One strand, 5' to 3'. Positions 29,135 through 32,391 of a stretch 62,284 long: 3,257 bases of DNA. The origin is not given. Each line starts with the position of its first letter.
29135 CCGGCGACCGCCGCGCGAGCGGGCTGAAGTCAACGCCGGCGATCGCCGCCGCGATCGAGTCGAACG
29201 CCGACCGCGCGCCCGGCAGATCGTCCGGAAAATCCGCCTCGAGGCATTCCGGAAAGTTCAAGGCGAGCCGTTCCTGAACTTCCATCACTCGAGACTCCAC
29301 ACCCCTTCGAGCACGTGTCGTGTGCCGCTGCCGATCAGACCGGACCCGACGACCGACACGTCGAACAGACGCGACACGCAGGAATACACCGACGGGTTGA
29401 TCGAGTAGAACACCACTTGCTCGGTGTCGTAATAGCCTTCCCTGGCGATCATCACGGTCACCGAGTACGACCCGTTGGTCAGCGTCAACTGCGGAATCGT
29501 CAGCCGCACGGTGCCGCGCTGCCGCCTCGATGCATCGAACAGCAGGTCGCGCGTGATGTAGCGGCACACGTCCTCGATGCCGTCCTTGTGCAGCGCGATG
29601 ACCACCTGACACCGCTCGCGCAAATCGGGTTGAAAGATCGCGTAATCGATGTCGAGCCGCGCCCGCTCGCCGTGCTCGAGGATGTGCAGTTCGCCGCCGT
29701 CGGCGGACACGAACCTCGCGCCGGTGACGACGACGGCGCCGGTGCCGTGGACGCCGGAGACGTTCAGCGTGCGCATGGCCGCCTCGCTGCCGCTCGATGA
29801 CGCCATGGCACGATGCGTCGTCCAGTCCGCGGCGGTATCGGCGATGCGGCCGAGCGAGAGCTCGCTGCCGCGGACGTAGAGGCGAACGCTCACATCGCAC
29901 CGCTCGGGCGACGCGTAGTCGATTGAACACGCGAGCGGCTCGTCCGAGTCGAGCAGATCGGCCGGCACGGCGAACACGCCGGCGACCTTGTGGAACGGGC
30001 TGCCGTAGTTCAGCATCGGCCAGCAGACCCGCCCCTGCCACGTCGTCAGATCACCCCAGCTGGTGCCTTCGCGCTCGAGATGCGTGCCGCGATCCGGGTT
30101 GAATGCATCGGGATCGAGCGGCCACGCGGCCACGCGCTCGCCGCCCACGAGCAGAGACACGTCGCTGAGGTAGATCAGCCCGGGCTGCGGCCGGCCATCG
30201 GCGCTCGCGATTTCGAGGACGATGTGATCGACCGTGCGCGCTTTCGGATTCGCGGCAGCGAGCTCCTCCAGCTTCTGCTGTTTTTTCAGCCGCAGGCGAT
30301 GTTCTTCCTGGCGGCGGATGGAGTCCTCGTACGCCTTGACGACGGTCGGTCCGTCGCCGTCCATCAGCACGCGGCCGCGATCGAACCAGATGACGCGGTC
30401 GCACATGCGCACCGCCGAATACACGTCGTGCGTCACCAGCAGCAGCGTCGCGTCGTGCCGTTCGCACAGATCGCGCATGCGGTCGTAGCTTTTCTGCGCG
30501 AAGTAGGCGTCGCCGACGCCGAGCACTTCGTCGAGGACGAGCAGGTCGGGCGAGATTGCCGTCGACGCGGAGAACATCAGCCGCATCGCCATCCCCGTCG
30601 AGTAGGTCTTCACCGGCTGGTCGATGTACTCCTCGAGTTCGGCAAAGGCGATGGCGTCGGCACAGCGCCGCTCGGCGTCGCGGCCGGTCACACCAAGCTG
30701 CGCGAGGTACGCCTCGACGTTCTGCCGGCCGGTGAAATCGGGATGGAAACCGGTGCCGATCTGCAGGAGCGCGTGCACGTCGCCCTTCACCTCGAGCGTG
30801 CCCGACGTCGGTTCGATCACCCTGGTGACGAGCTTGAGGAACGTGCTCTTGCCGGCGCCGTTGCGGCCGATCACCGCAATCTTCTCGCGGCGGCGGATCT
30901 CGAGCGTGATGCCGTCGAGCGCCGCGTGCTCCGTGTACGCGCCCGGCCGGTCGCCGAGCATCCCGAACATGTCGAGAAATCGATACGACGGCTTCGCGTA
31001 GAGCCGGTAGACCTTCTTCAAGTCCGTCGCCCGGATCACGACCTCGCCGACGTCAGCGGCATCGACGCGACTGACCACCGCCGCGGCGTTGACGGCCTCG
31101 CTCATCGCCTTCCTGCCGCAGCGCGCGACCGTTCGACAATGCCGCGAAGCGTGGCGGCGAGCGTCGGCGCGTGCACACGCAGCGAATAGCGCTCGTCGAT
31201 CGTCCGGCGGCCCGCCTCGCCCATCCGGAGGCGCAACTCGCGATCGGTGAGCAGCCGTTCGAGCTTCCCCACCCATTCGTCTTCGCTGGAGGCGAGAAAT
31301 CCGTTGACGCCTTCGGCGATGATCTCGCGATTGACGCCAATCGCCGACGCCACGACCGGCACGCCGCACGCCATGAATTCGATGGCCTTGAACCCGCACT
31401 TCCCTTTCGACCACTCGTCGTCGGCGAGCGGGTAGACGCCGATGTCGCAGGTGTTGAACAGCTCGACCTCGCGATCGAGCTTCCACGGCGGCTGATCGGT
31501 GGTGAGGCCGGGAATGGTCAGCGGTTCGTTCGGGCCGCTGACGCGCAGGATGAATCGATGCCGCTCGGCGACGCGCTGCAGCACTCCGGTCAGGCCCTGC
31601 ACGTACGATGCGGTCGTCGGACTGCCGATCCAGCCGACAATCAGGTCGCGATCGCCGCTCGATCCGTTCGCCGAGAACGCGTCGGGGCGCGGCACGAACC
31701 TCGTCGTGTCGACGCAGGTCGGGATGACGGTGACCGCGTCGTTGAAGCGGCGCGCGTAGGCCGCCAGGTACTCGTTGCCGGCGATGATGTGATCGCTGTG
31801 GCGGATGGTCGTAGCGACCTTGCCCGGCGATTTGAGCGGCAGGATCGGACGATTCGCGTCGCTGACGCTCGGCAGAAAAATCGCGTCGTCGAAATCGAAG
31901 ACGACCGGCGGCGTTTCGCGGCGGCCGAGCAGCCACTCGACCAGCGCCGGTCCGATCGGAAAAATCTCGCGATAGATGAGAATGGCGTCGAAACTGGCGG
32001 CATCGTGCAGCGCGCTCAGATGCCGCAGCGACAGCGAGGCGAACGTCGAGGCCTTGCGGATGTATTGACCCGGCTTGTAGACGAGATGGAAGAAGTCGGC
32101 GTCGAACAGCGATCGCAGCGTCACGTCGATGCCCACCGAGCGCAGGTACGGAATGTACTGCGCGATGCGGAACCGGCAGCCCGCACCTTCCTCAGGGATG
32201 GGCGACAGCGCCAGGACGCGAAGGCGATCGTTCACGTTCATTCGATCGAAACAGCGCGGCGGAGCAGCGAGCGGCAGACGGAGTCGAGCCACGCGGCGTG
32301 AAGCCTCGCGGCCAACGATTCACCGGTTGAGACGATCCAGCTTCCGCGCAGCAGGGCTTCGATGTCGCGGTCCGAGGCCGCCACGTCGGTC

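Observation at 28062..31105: WbdD-like coiled-coil methyltransferase coupled to an orphan Wzt with a double beta-module tail: candidate chain-capping and cap-recognition pair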

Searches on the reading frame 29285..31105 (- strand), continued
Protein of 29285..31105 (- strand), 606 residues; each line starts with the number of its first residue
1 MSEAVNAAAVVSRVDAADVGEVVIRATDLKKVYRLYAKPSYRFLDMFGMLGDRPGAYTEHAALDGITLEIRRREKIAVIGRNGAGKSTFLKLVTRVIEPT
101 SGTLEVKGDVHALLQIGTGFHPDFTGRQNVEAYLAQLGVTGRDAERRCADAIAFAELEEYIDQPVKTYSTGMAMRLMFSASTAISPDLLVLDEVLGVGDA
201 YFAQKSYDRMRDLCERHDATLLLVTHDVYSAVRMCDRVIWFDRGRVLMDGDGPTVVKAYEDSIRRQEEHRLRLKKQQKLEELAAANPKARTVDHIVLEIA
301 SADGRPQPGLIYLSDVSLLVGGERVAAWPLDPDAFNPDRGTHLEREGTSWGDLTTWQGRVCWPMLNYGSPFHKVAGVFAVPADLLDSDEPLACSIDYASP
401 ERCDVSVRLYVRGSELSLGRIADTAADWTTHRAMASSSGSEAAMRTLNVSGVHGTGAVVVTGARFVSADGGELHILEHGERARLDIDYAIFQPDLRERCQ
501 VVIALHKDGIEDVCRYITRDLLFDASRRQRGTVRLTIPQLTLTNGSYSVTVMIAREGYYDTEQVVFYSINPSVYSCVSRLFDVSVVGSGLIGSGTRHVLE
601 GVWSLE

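Call 35: fold_search(model_id=the predicted structure, library=pdb)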
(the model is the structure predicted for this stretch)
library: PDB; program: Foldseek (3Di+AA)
matches with E <= 10: 1898; with E <= 0.001: 1176
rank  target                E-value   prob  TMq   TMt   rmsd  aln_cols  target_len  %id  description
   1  8dne_A                1.5e-26  1.00  0.36  0.57  11.6       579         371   19  CryoEM structure of the A.aeolicus WzmWzt transporter bound to ATP (released 2022-09-21)
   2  7k2t_A                1.9e-26  1.00  0.36  0.56  11.3       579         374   19  Mg2+/ATP-bound structure of the full-length WzmWzt O antigen ABC transporter in lipid nanodiscs (released 2021-01-13)
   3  8dku_A                1.2e-25  1.00  0.47  0.67   7.3       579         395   20  CryoEM structure of the A. aeolicus WzmWzt transporter bound to the native O antigen (released 2022-09-21)
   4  7k2t_C                1.4e-25  1.00  0.45  0.69   6.8       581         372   19  Mg2+/ATP-bound structure of the full-length WzmWzt O antigen ABC transporter in lipid nanodiscs (released 2021-01-13)
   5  8dne_C                1.7e-25  1.00  0.45  0.69   7.0       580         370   19  CryoEM structure of the A.aeolicus WzmWzt transporter bound to ATP (released 2022-09-21)
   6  8dl0_A                3.1e-24  1.00  0.34  0.51  12.2       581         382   19  CryoEM structure of the nucleotide-free and open channel A.aeolicus WzmWzt transporter (released 2022-09-21)
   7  8dl0_C                4.1e-24  1.00  0.41  0.60   7.0       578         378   19  CryoEM structure of the nucleotide-free and open channel A.aeolicus WzmWzt transporter (released 2022-09-21)
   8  9a4o_B                5.7e-23  1.00  0.37  0.42  47.7       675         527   16  Integrative model of IF2-TAGH by crosslinking MS and deep learning (released 2024-09-18)
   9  6amx                  3.4e-22  1.00  0.33  0.77   3.9       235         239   37  Crystal Structure of Nucelotide Binding Domain of O-antigen polysaccharide ABC-transporter (released 2017-11-29)
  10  6m96_A                8.6e-22  1.00  0.35  0.82   3.4       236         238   37  ATP-bound conformation of the WzmWzt O antigen ABC transporter (released 2019-03-06)
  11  6an5_B                5.4e-21  1.00  0.33  0.76   4.1       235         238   37  Crystal Structure of The Nucelotide Binding Domain of an O-antigen polysaccharide ABC-transporter (released 2017-11-29)
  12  6oih_A                2.0e-20  1.00  0.33  0.76   4.0       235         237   37  Crystal structure of O-antigen polysaccharide ABC-transporter (released 2019-04-17)
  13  7dd0_B                2.9e-20  1.00  0.35  0.78   3.5       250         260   33  Crystal structure of the N-terminal domain of TagH from Bacillus subtilis (released 2020-12-23)
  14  7dd0_A                3.2e-20  1.00  0.34  0.81   2.5       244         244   32  Crystal structure of the N-terminal domain of TagH from Bacillus subtilis (released 2020-12-23)
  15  7dd0_C                3.6e-20  1.00  0.34  0.79   2.4       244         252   32  Crystal structure of the N-terminal domain of TagH from Bacillus subtilis (released 2020-12-23)
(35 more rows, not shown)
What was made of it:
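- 29285..31105 (-): Wzt2: 606-aa Wzt-type ABC ATPase with an extended tail. Foldseek's best matches are full-length A. aeolicus Wzt (8dne, 7k2t, 8dku; E about 1e-26) (call 35).
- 29291..29734 (-): Wzt2 beta-module 2 (residues 458-605): Wzt_C-type carbohydrate-binding module. The Foldseek alignment to full-length A. aeolicus Wzt spans the whole query (call 35).
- On Wzt (ATPase subunit of O-antigen-type ABC exporters with a C-terminal carbohydrate-binding module): Foldseek matches full-length Wzt (call 35).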

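Call 53: find_encoding_contigs(protein=P0147, flank=10000, max_places=2)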
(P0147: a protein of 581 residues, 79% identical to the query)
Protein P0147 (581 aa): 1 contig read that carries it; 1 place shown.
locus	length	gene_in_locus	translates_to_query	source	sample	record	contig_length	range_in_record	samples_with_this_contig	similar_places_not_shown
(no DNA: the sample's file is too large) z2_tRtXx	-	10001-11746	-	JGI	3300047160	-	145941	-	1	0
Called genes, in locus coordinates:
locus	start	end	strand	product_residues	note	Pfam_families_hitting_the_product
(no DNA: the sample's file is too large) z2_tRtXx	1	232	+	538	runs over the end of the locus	PF13231:PMT_2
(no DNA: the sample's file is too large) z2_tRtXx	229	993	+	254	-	PF05050:Methyltransf_21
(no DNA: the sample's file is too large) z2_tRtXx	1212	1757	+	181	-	PF08241:Methyltransf_11, PF08242:Methyltransf_12, PF13489:Methyltransf_23, PF13649:Methyltransf_25, PF13847:Methyltransf_31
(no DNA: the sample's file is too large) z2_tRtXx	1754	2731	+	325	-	PF01370:Epimerase, PF04321:RmlD_sub_bind, PF05368:NmrA (weak), PF01073:3Beta_HSD, PF13460:NAD_binding_10 (faint), PF16363:GDP_Man_Dehyd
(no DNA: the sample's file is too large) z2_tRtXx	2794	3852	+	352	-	PF13439:Glyco_transf_4, PF13579:Glyco_trans_4_4, PF20706:GT4-conflict (weak), PF00534:Glycos_transf_1, PF13692:Glyco_trans_1_4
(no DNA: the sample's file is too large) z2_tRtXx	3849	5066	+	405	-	PF00534:Glycos_transf_1, PF13692:Glyco_trans_1_4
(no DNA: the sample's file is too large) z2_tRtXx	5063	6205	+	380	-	PF13439:Glyco_transf_4, PF13579:Glyco_trans_4_4, PF20706:GT4-conflict, PF00534:Glycos_transf_1, PF13692:Glyco_trans_1_4, PF13524:Glyco_trans_1_2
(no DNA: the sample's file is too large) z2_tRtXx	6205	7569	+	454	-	-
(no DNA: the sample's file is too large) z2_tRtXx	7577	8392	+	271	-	-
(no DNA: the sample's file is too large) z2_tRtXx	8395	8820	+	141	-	-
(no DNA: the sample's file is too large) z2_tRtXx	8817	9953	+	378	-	PF13692:Glyco_trans_1_4, PF13524:Glyco_trans_1_2, PF00534:Glycos_transf_1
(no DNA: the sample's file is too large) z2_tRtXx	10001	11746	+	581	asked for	PF00005:ABC_tran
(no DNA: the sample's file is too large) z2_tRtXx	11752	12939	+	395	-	PF13489:Methyltransf_23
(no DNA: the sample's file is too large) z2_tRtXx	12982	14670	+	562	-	-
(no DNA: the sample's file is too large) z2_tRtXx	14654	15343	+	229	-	PF00551:Formyl_trans_N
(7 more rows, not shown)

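Call 56: find_encoding_contigs(protein=P0204, flank=10000, max_places=1)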
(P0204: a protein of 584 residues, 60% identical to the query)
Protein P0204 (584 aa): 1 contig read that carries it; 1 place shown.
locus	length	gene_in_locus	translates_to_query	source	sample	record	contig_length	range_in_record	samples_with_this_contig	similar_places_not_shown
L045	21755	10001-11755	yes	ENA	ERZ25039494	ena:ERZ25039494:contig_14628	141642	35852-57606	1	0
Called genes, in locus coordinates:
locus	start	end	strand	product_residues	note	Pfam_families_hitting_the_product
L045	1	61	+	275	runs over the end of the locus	-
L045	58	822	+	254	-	PF01370:Epimerase (weak)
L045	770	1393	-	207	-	-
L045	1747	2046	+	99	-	PF00534:Glycos_transf_1, PF13692:Glyco_trans_1_4, PF20706:GT4-conflict (weak)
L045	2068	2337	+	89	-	-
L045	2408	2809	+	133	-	-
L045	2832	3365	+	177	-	PF00534:Glycos_transf_1, PF13524:Glyco_trans_1_2 (weak), PF13692:Glyco_trans_1_4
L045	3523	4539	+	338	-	PF13439:Glyco_transf_4, PF13579:Glyco_trans_4_4, PF20706:GT4-conflict, PF00534:Glycos_transf_1, PF13692:Glyco_trans_1_4, PF13524:Glyco_trans_1_2 (weak)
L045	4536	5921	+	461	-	-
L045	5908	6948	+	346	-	PF14221:DUF4330 (faint)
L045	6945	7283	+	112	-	-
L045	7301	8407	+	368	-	PF13439:Glyco_transf_4 (weak), PF13692:Glyco_trans_1_4, PF13524:Glyco_trans_1_2, PF00534:Glycos_transf_1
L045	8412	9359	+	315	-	PF01408:GFO_IDH_MocA, PF02894:GFO_IDH_MocA_C, PF22725:GFO_IDH_MocA_C3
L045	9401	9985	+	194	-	PF00132:Hexapep, PF25084:LbH_EIF2B, PF14602:Hexapep_2 (weak), PF25087:GMPPB_C (weak)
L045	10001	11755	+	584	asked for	PF00005:ABC_tran, PF14524:Wzt_C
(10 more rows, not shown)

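Call 62: search_protein_families(library=pfam, proteins=[L007:12828-15029:+], max_evalue=1)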
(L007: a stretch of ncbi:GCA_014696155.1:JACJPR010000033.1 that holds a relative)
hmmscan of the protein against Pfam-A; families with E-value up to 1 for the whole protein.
L007:12828-15029:+ (733 aa): 10 families
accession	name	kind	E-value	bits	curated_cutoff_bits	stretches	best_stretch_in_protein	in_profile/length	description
PF08241.18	Methyltransf_11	-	2.7e-16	60.4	21.2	1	457-545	1-94/95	Methyltransferase domain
PF13649.12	Methyltransf_25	-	3.1e-10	41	27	1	457-542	2-97/97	Methyltransferase domain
PF13847.12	Methyltransf_31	-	8.2e-10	39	27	1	455-546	6-109/145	Methyltransferase domain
PF13489.12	Methyltransf_23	-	8.8e-09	35.7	27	1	444-551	11-121/164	Methyltransferase domain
PF08242.18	Methyltransf_12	-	1.4e-08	35.8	30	1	457-544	1-98/98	Methyltransferase domain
PF01209.24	Ubie_methyltran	-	0.0058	16.4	20.1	1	498-547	103-152/233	ubiE/COQ5 methyltransferase family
PF08391.16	Ly49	-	0.042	14.8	31.5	1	647-702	35-89/119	Ly49-like protein, N-terminal region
PF01519.22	DUF16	-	0.045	14.7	40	1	643-711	17-80/104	Protein of unknown function DUF16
PF04859.17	DUF641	-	0.053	14.3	27.6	1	653-703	70-120/127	Plant protein of unknown function (DUF641)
PF09403.15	FadA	-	0.081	13.8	28.5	1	669-732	20-83/99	Adhesion protein FadA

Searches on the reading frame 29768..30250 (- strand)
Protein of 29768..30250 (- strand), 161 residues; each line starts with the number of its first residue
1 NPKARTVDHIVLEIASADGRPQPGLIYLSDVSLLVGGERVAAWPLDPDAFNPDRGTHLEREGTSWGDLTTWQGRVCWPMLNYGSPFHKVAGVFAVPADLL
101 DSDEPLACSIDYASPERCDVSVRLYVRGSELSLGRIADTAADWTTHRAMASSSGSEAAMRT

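Call 61: search_solved_structures(query=A4, max_evalue=10, show_alignments=1)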
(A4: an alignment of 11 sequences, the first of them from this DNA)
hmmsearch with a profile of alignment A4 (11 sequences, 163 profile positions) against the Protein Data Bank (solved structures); distinct sequences matched with E-value up to 10: 0.
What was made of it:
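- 29804..30232 (-): Wzt2 beta-module 1 (residues 292-434): a family-specific inserted domain with no known relatives. No PDB hit with a family profile at E <= 10 (call 61).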

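Call 62: search_protein_families(library=pfam, proteins=[window:29768-30250:-], max_evalue=1)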
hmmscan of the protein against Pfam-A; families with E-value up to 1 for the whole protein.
seq(161 aa): 0 families

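Call 72: search_protein_representatives(protein=window:29768-30250:-)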
Query: 161 residues. Proteins with E-value up to 0.001 (for the whole library): 62; up to 1e-10: 37; up to 1e-30: 3. The best 62 are listed.
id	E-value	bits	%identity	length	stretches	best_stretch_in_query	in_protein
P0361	1.2e-35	138.9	47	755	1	7-155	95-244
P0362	1.1e-31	126.0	46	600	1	9-152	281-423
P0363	1.8e-31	125.3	57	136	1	3-97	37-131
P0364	3.1e-28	114.8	43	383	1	8-148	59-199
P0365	5.2e-28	114.0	75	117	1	21-85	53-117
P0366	1.0e-27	113.1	40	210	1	8-152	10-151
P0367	2.9e-27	111.6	45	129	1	12-136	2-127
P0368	5.6e-26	107.4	35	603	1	8-154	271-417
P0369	7.5e-26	107.0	36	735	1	7-156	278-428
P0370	1.5e-24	102.8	37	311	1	11-152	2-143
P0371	7.1e-21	90.8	36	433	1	5-145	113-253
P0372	3.7e-19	85.2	35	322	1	19-153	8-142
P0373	3.9e-19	85.2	34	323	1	6-155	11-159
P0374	8.7e-19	84.0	44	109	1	6-95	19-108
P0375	2.8e-18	82.4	35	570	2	9-160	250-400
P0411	7.7e-07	45.2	29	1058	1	11-151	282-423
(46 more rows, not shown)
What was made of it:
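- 29804..30232 (-): In the full-length hits it lies at about residues 250-420 of 520-1058-aa proteins; about half the hits are shorter proteins, probably fragments (call 72).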

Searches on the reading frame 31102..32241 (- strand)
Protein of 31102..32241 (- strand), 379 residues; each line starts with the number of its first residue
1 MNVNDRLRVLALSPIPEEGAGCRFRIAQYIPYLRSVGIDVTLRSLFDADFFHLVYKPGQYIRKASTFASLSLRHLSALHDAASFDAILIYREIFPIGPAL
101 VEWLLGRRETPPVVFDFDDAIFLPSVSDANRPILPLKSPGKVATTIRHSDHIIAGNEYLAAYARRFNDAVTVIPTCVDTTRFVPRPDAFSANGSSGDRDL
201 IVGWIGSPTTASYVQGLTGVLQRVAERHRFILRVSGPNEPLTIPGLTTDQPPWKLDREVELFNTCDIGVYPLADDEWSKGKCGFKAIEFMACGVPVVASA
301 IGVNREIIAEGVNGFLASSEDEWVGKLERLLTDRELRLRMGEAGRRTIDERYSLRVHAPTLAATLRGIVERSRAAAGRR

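Call 5: search_protein_families(library=pfam, proteins=[window:31102-32241:-], max_evalue=0.01)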
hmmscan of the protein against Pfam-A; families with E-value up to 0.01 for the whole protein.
window:31102-32241:- (379 aa): 4 families
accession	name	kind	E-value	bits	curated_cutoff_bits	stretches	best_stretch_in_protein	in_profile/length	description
PF00534.26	Glycos_transf_1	-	5.6e-16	59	26.4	1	259-346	87-171/172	Glycosyl transferases group 1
PF13692.12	Glyco_trans_1_4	-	1.6e-13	51.6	27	1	259-333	71-142/142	Glycosyl transferases group 1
PF13524.12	Glyco_trans_1_2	-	3.6e-09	37.2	25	1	256-357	38-138/144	Glycosyl transferase-like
PF13439.12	Glyco_transf_4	-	8.4e-05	23.1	28.5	1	31-181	13-170/170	Glycosyltransferase Family 4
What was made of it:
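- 31102..32241 (-): GT4 glycosyltransferase translationally coupled to Wzt2 (4-nt overlap): candidate polymerising or priming enzyme. Pfam Glycos_transf_1 (call 5).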

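Call 30: search_protein_families(library=ncbifam, proteins=[window:31102-32241:-], max_evalue=0.001)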
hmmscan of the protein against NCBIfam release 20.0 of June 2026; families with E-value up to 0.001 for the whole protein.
window:31102-32241:- (379 aa): 14 families
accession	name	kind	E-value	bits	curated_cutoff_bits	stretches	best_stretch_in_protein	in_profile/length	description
NF041876.1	EPS_EpsE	equivalog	2.2e-12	46.9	400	1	283-361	309-389/389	exopolysaccharide biosynthesis GT4 family glycosyltransferase EpsE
NF038229.1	Glyco4_Geo_Pelo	equivalog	5.7e-12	45.3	400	1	287-368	255-336/338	GPMC system family 4 glycosyltransferase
TIGR03088.1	stp2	hypoth_equivalog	1.8e-10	40.4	409.05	1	287-357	290-362/374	TIGR03088 family PEP-CTERM/XrtA system glycosyltransferase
TIGR02149.1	glgA_Coryne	subfamily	3.1e-10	39.7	302.4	1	283-355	297-377/391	glycogen synthase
TIGR03999.1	thiol_BshA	equivalog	3.7e-10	39.3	273.7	1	145-354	141-359/375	N-acetyl-alpha-D-glucosaminyl L-malate synthase BshA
TIGR03449.1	mycothiol_MshA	equivalog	4.3e-09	35.8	462.5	1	248-347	287-383/406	D-inositol-3-phosphate glycosyltransferase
TIGR04063.1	stp3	hypoth_equivalog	1.5e-08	34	442.05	1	261-351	286-378/397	TIGR04063 family PEP-CTERM/XrtA system glycosyltransferase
NF038298.1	EPS_HpsO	equivalog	2e-07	30.2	575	1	279-355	298-374/388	hormogonium polysaccharide biosynthesis glycosyltransferase HpsO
NF053787.1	GlcN_PG_synth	equivalog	4e-06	25.9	480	1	147-365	142-356/361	N-acetylglucosaminyl phosphatidylglycerol synthase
TIGR02472.1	sucr_P_syn_N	equivalog_domain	4.3e-06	25.8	576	1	283-358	354-431/439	sucrose-phosphate synthase, putative, glycosyltransferase domain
TIGR03087.1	stp1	hypoth_equivalog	1.1e-05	24.8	316.65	1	285-365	314-394/397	TIGR03087 family PEP-CTERM/XrtA system glycosyltransferase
TIGR02470.1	sucr_synth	equivalog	0.00056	18.1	810.4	1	283-360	657-740/784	sucrose synthase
NF041139.1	TreT_Thcocales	equivalog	0.00074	18.4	775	0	283-357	327-401/412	trehalose synthase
TIGR04157.1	glyco_rSAM_CFB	subfamily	0.00094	18.3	400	0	260-357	296-398/406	TIGR04157 family glycosyltransferase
